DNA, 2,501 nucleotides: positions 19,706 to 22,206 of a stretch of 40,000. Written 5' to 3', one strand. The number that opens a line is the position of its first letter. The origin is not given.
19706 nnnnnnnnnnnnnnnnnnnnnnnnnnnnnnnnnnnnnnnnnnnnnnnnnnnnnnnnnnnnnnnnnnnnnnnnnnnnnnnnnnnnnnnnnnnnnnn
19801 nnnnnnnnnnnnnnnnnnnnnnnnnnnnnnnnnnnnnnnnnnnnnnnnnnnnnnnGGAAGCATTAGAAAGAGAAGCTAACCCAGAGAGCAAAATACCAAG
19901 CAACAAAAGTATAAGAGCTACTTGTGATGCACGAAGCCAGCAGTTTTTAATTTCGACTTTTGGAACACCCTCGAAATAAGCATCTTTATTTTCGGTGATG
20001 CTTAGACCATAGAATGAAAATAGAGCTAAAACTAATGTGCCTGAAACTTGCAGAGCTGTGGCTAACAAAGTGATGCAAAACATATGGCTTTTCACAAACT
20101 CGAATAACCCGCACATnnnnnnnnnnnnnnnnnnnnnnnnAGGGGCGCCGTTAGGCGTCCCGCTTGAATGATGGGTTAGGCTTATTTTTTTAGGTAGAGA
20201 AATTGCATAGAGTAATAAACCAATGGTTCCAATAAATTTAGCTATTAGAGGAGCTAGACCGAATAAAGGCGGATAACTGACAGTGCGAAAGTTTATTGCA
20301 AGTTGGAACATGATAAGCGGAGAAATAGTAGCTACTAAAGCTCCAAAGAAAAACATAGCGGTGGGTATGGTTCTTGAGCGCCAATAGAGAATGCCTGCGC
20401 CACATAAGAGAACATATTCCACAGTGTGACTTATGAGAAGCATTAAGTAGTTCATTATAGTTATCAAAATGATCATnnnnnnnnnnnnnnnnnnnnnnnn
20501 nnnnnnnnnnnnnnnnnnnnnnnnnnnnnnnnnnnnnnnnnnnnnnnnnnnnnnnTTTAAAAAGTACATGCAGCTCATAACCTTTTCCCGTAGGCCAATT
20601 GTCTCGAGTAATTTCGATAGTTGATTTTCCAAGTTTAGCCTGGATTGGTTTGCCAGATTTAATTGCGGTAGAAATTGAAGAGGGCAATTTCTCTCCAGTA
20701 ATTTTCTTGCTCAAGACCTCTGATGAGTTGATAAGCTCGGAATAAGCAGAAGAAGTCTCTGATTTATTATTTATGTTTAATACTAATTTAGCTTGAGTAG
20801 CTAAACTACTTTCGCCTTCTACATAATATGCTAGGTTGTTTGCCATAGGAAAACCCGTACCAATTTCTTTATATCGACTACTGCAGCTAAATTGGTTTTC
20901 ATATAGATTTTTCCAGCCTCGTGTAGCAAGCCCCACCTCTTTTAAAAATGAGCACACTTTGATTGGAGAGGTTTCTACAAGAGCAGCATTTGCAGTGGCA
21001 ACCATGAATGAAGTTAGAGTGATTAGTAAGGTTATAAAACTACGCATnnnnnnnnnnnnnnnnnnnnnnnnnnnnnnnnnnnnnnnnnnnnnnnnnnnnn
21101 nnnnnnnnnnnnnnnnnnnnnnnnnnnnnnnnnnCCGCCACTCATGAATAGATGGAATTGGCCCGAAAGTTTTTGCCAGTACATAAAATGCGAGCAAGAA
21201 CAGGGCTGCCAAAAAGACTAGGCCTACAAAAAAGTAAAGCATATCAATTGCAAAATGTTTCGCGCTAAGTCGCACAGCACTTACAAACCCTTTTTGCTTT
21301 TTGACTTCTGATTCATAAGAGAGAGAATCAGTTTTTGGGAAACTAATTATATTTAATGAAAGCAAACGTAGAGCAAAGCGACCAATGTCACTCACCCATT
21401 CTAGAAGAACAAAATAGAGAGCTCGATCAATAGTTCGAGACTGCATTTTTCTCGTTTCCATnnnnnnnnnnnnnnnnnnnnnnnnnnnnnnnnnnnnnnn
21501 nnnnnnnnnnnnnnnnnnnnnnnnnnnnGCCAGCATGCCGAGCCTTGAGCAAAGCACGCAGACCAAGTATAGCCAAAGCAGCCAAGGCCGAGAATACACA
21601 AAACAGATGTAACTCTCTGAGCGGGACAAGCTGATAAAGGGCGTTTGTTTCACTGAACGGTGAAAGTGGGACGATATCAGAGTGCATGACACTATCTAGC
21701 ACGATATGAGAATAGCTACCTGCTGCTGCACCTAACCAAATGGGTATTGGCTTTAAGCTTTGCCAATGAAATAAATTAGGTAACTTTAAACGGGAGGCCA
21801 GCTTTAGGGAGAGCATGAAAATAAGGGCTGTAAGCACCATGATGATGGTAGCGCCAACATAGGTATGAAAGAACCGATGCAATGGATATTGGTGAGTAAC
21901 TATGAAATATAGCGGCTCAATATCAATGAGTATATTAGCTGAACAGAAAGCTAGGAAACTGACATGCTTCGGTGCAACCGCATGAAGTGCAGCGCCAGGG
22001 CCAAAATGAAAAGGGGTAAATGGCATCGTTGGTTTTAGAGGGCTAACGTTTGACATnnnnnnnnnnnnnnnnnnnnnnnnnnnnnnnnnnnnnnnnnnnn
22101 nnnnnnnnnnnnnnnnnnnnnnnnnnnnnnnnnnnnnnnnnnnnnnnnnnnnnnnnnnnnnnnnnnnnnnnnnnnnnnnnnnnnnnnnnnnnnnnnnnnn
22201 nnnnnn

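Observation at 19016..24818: Cassette cargo is entirely unrecognisable and dominated by tiny membrane proteins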

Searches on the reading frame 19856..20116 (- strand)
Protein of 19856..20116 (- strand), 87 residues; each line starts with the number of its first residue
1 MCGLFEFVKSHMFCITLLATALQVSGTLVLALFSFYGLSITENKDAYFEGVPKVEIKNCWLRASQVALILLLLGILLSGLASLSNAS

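Call 5: search_protein_families(library=pfam, max_evalue=1, proteins=[window:19856-20116:-])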
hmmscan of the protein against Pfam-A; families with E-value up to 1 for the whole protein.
window:19856-20116:- (87 aa): 1 family
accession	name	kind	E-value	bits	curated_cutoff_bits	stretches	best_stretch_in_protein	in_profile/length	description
PF15105.11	TMEM61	-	0.061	13.5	30.1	1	12-83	5-81/189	TMEM61 protein family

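Call 7: search_protein_families(library=padloc, max_evalue=1, proteins=[window:19856-20116:-])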
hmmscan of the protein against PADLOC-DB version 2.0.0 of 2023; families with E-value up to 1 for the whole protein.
window:19856-20116:- (87 aa): 0 families

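Call 9: search_protein_families(library=ncbifam, max_evalue=1, proteins=[window:19856-20116:-])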
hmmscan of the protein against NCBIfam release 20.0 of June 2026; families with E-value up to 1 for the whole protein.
window:19856-20116:- (87 aa): 0 families

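Call 16: list_cluster_members(proteins=[window:19856-20116:-, window:19424-19795:-, window:19019-19360:-, window:23892-24329:-])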
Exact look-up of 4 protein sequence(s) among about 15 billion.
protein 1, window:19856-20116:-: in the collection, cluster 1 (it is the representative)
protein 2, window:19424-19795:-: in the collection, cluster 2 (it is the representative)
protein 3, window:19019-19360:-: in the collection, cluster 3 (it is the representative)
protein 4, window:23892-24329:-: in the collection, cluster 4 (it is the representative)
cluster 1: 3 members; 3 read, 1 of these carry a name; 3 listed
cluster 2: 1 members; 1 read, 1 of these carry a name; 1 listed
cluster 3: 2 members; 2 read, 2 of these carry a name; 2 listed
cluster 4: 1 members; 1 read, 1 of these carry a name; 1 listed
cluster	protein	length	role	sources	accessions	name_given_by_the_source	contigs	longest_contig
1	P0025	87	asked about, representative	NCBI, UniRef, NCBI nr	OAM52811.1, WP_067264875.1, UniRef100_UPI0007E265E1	hypothetical protein A7981_05055 [Methylovorus sp. MM2] | hypothetical protein n=1 Tax=Methylovorus sp. MM2 TaxID=1848038 RepID=UPI0007E265E1 | hypothetical protein [Methylovorus sp. MM2]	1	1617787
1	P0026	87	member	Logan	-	-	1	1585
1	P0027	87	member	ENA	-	-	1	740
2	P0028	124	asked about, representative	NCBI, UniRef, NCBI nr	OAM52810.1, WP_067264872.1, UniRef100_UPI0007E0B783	hypothetical protein A7981_05050 [Methylovorus sp. MM2] | hypothetical protein n=1 Tax=Methylovorus sp. MM2 TaxID=1848038 RepID=UPI0007E0B783 | hypothetical protein [Methylovorus sp. MM2]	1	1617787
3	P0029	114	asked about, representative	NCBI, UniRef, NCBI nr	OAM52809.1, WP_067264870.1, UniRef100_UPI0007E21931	hypothetical protein A7981_05045 [Methylovorus sp. MM2] | hypothetical protein n=1 Tax=Methylovorus sp. MM2 TaxID=1848038 RepID=UPI0007E21931 | hypothetical protein [Methylovorus sp. MM2]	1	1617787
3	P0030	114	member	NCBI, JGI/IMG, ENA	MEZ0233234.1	MAG: hypothetical protein ACAH12_10375 [Methylophilaceae bacterium]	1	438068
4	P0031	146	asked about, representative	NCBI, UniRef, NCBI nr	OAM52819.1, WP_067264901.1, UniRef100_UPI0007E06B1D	hypothetical protein A7981_05100 [Methylovorus sp. MM2] | hypothetical protein n=1 Tax=Methylovorus sp. MM2 TaxID=1848038 RepID=UPI0007E06B1D | hypothetical protein [Methylovorus sp. MM2]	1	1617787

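Call 22: search_protein_families(library=phrogs, max_evalue=0.1, proteins=[window:19856-20116:-])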
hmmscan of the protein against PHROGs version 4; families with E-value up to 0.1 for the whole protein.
window:19856-20116:- (87 aa): 0 families

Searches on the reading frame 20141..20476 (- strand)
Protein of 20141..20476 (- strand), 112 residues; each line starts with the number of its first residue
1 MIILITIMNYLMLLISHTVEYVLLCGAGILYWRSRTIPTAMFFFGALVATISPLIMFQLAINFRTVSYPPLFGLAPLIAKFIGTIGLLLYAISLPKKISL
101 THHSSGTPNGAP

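Call 4: search_protein_families(library=pfam, max_evalue=1, proteins=[window:20141-20476:-])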
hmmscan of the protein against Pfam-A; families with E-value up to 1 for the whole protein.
window:20141-20476:- (112 aa): 2 families
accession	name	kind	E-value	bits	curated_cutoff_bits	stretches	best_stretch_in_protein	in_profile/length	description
PF01770.24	Folate_carrier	-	0.31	10.2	27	1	41-85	347-391/412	Reduced folate carrier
PF00951.23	Arteri_Gl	-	0.81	9.9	24.9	1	1-55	45-100/179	Arterivirus GL envelope glycoprotein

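Call 6: search_protein_families(library=padloc, max_evalue=1, proteins=[window:20141-20476:-])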
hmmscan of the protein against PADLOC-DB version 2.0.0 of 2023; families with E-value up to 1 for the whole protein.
window:20141-20476:- (112 aa): 0 families

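Call 8: search_protein_families(library=ncbifam, max_evalue=1, proteins=[window:20141-20476:-])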
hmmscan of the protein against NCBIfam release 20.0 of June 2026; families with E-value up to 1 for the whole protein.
window:20141-20476:- (112 aa): 1 family
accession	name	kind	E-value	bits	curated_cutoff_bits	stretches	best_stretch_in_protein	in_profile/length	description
NF005622.0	PRK07375.2-1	equivalog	0.3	11.2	185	1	12-37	30-54/179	putative monovalent cation/H+ antiporter subunit C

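Call 21: search_protein_families(library=phrogs, max_evalue=0.1, proteins=[window:20141-20476:-])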
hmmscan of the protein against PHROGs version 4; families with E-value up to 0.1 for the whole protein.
window:20141-20476:- (112 aa): 0 families

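Call 75: search_protein_families(library=pfam, max_evalue=1, proteins=[P0003, P0004])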
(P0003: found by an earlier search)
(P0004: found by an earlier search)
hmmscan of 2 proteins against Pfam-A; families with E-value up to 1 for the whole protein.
P0003 (137 aa): 2 families
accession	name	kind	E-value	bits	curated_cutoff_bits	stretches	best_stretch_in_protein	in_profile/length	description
PF24838.2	8xMP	-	1e-05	25.8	30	1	4-93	2-94/136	Octameric membrane protein family (8xMP)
PF08976.17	EF-hand_11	-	0.045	15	21.7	1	3-33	55-85/105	EF-hand domain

P0004 (137 aa): 4 families
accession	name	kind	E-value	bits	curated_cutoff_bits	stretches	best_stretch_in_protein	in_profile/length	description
PF24838.2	8xMP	-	1.5e-05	25.3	30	1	4-98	2-97/136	Octameric membrane protein family (8xMP)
PF02109.21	DAD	-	0.037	14.8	27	1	6-75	5-74/109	DAD family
PF08976.17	EF-hand_11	-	0.18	13.1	21.7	1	3-33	55-85/105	EF-hand domain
PF07850.20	Renin_r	-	0.35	11.4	27.8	0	109-131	31-55/79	Renin receptor-like transmembrane spanning segment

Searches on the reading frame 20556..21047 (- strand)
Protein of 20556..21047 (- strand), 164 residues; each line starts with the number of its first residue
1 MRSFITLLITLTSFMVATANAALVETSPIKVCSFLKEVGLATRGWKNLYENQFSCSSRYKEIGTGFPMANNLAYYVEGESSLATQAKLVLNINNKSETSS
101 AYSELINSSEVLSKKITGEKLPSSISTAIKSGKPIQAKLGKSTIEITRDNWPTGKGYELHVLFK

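Call 4: search_protein_families(library=pfam, max_evalue=1, proteins=[window:20556-21047:-])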
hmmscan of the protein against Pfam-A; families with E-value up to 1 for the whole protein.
window:20556-21047:- (164 aa): 2 families
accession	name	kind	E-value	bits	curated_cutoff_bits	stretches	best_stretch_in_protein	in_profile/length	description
PF19495.4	DUF6030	-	0.00048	20.2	26.7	1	23-148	86-214/254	Family of unknown function (DUF6030)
PF07967.19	zf-C3HC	-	0.21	12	22.2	1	35-65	26-56/132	NuBaID N-terminal domain (aka zf-C3HC)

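Call 6: search_protein_families(library=padloc, max_evalue=1, proteins=[window:20556-21047:-])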
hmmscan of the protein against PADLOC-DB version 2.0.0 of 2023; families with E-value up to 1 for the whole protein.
window:20556-21047:- (164 aa): 1 family
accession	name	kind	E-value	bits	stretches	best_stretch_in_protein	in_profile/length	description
PDLC04846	PDC-S05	-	0.0051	14.9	1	69-120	17-62/67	-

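Call 8: search_protein_families(library=ncbifam, max_evalue=1, proteins=[window:20556-21047:-])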
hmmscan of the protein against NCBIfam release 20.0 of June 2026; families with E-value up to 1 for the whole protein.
window:20556-21047:- (164 aa): 0 families

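Call 21: search_protein_families(library=phrogs, max_evalue=0.1, proteins=[window:20556-21047:-])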
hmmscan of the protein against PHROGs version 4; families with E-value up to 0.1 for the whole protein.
window:20556-21047:- (164 aa): 0 families

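Call 75: search_protein_families(library=pfam, max_evalue=1, proteins=[P0003, P0004])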
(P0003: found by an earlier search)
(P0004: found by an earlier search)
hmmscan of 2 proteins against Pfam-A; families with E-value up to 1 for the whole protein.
P0003 (137 aa): 2 families
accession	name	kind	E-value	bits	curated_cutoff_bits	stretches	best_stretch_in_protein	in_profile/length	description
PF24838.2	8xMP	-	1e-05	25.8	30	1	4-93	2-94/136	Octameric membrane protein family (8xMP)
PF08976.17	EF-hand_11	-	0.045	15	21.7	1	3-33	55-85/105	EF-hand domain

P0004 (137 aa): 4 families
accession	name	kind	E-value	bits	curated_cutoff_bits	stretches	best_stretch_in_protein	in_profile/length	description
PF24838.2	8xMP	-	1.5e-05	25.3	30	1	4-98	2-97/136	Octameric membrane protein family (8xMP)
PF02109.21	DAD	-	0.037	14.8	27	1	6-75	5-74/109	DAD family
PF08976.17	EF-hand_11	-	0.18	13.1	21.7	1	3-33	55-85/105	EF-hand domain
PF07850.20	Renin_r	-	0.35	11.4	27.8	0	109-131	31-55/79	Renin receptor-like transmembrane spanning segment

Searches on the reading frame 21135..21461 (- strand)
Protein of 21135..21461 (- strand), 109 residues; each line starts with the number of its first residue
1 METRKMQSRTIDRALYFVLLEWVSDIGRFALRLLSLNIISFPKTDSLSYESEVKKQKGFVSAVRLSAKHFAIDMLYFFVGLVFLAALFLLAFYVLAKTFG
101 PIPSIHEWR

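Call 4: search_protein_families(library=pfam, max_evalue=1, proteins=[window:21135-21461:-])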
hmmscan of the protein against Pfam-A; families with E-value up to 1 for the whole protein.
window:21135-21461:- (109 aa): 1 family
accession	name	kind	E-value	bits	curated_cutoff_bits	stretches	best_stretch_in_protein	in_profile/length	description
PF00879.23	Defensin_propep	-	0.32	11.8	23.6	1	81-98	4-21/51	Defensin propeptide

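Call 6: search_protein_families(library=padloc, max_evalue=1, proteins=[window:21135-21461:-])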
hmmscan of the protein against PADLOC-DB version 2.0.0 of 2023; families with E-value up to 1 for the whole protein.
window:21135-21461:- (109 aa): 0 families

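Call 8: search_protein_families(library=ncbifam, max_evalue=1, proteins=[window:21135-21461:-])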
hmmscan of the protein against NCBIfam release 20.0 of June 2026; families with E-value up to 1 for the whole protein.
window:21135-21461:- (109 aa): 0 families

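Call 21: search_protein_families(library=phrogs, max_evalue=0.1, proteins=[window:21135-21461:-])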
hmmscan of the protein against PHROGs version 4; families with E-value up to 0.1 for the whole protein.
window:21135-21461:- (109 aa): 0 families

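Call 75: search_protein_families(library=pfam, max_evalue=1, proteins=[P0003, P0004])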
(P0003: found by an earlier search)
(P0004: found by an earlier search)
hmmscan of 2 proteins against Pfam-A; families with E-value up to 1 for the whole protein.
P0003 (137 aa): 2 families
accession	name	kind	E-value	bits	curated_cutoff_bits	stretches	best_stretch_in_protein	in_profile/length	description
PF24838.2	8xMP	-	1e-05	25.8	30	1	4-93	2-94/136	Octameric membrane protein family (8xMP)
PF08976.17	EF-hand_11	-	0.045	15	21.7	1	3-33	55-85/105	EF-hand domain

P0004 (137 aa): 4 families
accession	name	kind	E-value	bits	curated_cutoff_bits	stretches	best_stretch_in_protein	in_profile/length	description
PF24838.2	8xMP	-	1.5e-05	25.3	30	1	4-98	2-97/136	Octameric membrane protein family (8xMP)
PF02109.21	DAD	-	0.037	14.8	27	1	6-75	5-74/109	DAD family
PF08976.17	EF-hand_11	-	0.18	13.1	21.7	1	3-33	55-85/105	EF-hand domain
PF07850.20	Renin_r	-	0.35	11.4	27.8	0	109-131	31-55/79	Renin receptor-like transmembrane spanning segment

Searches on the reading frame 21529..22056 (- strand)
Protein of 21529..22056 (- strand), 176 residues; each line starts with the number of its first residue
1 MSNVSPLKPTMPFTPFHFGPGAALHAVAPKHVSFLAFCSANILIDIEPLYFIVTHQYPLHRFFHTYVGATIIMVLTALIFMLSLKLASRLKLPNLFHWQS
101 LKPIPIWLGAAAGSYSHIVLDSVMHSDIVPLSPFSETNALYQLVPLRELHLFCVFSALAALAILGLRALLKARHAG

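Call 4: search_protein_families(library=pfam, max_evalue=1, proteins=[window:21529-22056:-])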
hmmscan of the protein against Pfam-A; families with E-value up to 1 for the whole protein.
window:21529-22056:- (176 aa): 3 families
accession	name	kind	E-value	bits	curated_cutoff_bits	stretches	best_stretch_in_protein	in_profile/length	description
PF04307.19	YdjM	-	7e-05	22.8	29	1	29-152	25-139/176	YdjM inner membrane protein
PF08285.16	DPM3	-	0.47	11.1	25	1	72-120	8-56/90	Dolichol-phosphate mannosyltransferase subunit 3 (DPM3)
PF13803.12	DUF4184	-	0.74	10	25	0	11-152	1-155/229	Domain of unknown function (DUF4184)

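Call 6: search_protein_families(library=padloc, max_evalue=1, proteins=[window:21529-22056:-])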
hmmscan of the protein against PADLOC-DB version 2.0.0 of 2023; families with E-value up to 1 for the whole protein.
window:21529-22056:- (176 aa): 0 families

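Call 8: search_protein_families(library=ncbifam, max_evalue=1, proteins=[window:21529-22056:-])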
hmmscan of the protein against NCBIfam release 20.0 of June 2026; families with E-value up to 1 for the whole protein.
window:21529-22056:- (176 aa): 1 family
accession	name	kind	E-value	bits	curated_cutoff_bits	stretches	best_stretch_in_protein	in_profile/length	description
TIGR04177.1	exosort_XrtH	exception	0.02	14.9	86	1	33-89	102-157/158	exosortase H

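Call 21: search_protein_families(library=phrogs, max_evalue=0.1, proteins=[window:21529-22056:-])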
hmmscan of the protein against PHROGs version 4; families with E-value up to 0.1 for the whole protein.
window:21529-22056:- (176 aa): 0 families

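Call 75: search_protein_families(library=pfam, max_evalue=1, proteins=[P0003, P0004])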
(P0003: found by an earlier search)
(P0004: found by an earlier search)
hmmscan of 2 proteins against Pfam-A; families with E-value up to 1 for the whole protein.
P0003 (137 aa): 2 families
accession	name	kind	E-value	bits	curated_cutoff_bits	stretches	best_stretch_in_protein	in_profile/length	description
PF24838.2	8xMP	-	1e-05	25.8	30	1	4-93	2-94/136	Octameric membrane protein family (8xMP)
PF08976.17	EF-hand_11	-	0.045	15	21.7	1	3-33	55-85/105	EF-hand domain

P0004 (137 aa): 4 families
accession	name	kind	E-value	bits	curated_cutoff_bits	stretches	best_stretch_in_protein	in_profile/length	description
PF24838.2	8xMP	-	1.5e-05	25.3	30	1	4-98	2-97/136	Octameric membrane protein family (8xMP)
PF02109.21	DAD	-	0.037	14.8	27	1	6-75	5-74/109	DAD family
PF08976.17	EF-hand_11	-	0.18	13.1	21.7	1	3-33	55-85/105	EF-hand domain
PF07850.20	Renin_r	-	0.35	11.4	27.8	0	109-131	31-55/79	Renin receptor-like transmembrane spanning segment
